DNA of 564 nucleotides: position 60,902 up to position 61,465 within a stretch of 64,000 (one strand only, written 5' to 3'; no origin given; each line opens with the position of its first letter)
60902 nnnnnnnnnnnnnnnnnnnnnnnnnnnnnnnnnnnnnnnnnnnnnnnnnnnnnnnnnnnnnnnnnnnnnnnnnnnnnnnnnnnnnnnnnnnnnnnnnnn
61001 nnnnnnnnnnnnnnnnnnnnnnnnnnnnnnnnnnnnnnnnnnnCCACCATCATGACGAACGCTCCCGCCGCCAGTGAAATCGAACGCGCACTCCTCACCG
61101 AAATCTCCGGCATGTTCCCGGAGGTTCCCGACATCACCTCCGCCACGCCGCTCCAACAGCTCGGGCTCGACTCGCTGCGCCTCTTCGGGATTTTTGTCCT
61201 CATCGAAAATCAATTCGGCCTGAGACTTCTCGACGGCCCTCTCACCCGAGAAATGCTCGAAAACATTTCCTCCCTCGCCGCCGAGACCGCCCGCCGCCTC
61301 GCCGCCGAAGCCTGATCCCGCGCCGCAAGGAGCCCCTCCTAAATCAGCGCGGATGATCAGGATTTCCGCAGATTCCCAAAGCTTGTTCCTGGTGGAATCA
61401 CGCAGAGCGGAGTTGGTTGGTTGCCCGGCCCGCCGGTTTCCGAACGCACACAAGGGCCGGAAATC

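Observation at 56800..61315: Compact, translationally coupled GT2-acyltransferase / ACP / KS / Cys-less KS partner / ACP cassette resembling the core of aryl-polyene clusters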

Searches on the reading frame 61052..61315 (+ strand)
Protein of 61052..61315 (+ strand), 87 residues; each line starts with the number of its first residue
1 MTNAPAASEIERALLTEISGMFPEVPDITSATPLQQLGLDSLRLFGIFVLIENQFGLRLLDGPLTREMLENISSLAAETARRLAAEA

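Call 3: search_protein_families(library=pfam, proteins=[window:61052-61315:+], max_evalue=0.01)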
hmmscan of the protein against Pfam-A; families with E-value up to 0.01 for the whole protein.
window:61052-61315:+ (87 aa): 1 family
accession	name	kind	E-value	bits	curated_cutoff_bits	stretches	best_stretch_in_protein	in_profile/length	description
PF00550.31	PP-binding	-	3.6e-05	24.4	20.8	1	14-59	6-49/67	Phosphopantetheine attachment site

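Call 4: search_protein_families(library=ncbifam, proteins=[window:61052-61315:+], max_evalue=0.01)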
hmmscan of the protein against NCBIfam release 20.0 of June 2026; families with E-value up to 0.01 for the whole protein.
window:61052-61315:+ (87 aa): 2 families
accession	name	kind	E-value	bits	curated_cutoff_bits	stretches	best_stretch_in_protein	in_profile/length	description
NF005480.0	PRK07081.1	equivalog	4.4e-05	23.3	72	1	12-79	6-73/83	acyl carrier protein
NF058660.1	cispen_ACP_AmcB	equivalog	0.00019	21.5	80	1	22-77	15-73/80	cispentacin biosynthesis acyl carrier protein AmcB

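Call 62: list_cluster_members(proteins=[window:61052-61312:+, window:55352-56122:-, window:59973-61040:+, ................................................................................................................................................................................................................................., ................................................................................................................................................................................, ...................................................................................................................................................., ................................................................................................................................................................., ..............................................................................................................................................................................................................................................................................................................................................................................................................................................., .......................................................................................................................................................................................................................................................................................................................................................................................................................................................])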
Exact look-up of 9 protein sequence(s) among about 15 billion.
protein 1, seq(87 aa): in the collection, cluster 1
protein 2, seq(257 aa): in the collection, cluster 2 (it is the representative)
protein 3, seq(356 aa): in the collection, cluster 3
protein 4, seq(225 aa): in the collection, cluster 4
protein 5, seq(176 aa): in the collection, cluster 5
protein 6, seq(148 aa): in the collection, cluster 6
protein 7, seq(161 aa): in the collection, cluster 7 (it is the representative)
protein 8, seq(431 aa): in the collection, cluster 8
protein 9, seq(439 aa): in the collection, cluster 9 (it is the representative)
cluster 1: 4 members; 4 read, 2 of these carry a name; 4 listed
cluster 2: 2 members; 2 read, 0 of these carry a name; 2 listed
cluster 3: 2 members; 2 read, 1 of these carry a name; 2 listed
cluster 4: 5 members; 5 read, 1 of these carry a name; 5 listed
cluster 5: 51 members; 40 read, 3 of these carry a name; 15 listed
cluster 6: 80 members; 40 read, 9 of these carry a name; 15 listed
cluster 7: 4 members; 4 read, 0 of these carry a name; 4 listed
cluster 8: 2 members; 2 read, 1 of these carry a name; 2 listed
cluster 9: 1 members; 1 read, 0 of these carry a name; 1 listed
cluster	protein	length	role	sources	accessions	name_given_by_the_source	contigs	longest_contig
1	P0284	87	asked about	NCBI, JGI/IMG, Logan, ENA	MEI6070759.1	MAG: phosphopantetheine-binding protein [Verrucomicrobiae bacterium]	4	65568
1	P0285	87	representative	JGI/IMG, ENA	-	-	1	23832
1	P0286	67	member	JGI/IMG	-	acyl carrier protein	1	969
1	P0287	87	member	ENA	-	-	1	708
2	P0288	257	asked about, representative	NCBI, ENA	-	-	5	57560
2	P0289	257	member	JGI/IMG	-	-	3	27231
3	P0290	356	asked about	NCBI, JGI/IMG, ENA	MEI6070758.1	MAG: beta-ketoacyl synthase N-terminal-like domain-containing protein [Verrucomicrobiae ...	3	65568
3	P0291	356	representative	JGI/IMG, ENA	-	-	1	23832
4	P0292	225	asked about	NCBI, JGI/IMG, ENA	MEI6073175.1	MAG: hypothetical protein WCS31_15385 [Verrucomicrobiae bacterium]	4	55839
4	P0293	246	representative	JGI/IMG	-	-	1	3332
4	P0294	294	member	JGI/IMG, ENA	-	-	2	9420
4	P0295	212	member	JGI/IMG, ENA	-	-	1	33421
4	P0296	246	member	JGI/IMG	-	-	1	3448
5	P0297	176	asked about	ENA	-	-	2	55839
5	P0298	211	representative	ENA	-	-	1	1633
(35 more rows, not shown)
